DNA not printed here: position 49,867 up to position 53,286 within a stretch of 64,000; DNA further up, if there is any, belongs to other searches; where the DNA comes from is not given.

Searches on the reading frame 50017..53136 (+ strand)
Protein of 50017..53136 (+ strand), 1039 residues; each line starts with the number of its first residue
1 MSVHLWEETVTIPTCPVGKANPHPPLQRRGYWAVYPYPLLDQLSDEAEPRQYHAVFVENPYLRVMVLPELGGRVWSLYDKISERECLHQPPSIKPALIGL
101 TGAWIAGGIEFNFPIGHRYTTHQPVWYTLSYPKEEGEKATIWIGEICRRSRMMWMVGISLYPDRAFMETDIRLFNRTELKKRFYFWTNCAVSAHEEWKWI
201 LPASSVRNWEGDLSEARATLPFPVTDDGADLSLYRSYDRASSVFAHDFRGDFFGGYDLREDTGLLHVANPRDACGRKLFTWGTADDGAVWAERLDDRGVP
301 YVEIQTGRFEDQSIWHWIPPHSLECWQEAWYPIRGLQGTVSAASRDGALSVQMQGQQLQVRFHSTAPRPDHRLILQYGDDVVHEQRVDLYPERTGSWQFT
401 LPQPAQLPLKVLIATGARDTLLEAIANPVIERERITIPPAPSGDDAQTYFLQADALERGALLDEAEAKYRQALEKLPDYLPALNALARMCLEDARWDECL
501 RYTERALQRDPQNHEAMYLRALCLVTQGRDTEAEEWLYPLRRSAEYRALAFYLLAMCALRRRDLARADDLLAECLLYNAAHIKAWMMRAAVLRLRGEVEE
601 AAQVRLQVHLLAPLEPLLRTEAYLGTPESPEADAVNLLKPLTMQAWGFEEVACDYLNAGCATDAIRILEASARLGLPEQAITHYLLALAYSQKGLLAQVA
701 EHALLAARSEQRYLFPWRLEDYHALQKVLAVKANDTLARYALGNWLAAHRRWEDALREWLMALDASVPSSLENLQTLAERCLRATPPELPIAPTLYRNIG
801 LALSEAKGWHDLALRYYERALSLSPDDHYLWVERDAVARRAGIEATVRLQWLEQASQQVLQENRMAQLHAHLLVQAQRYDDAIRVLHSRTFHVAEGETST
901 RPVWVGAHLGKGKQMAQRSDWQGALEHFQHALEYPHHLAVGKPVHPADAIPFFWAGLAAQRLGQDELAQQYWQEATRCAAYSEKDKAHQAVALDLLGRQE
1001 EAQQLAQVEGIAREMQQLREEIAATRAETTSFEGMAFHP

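Call 8: search_protein_families(library=pfam, max_evalue=0.001, proteins=[window:50017-53136:+])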
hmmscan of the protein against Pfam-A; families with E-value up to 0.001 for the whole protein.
window:50017-53136:+ (1039 aa): 13 families
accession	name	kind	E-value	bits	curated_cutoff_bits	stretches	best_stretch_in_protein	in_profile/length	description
PF17128.10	DUF5107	-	6.4e-56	190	24.4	1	33-315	5-282/310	Domain of unknown function (DUF5107)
PF07719.23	TPR_2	-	1.6e-13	50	27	0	482-513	3-34/34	Tetratricopeptide repeat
PF13432.12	TPR_16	-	1.4e-09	38.7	32.7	1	495-538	12-55/65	Tetratricopeptide repeat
PF13431.12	TPR_17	-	1.2e-07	31.9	24.4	0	504-534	3-33/34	Tetratricopeptide repeat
PF13428.12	TPR_14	-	1.6e-06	28.7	23.5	0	482-521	3-42/44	Tetratricopeptide repeat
PF00515.34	TPR_1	-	2.8e-06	27.3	27.8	0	810-827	17-34/34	Tetratricopeptide repeat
PF25062.1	ARM_TT21_N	-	5.3e-06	26.8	40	0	444-500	166-222/222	Tetratricopeptide repeat protein 21 N-terminal ARM repeat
PF14559.12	TPR_19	-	1.3e-05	25.9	25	1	504-543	15-54/68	Tetratricopeptide repeat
PF13414.12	TPR_11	-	5.5e-05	23.2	26.8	0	807-827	7-27/42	TPR repeat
PF13181.12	TPR_8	-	0.00021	21.6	25.7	0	798-827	6-34/34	Tetratricopeptide repeat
PF12895.13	ANAPC3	-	0.00026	21.6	27.2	0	498-559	7-67/82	Anaphase-promoting complex, cyclosome, subunit 3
PF01239.28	PPTA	-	0.00046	20.2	29.5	0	496-524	1-29/32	Protein prenyltransferase alpha subunit repeat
PF25064.1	ARM_TT21_5th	-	0.00061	20.5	27.8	0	452-552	7-110/117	TT21 fifth ARM repeats domain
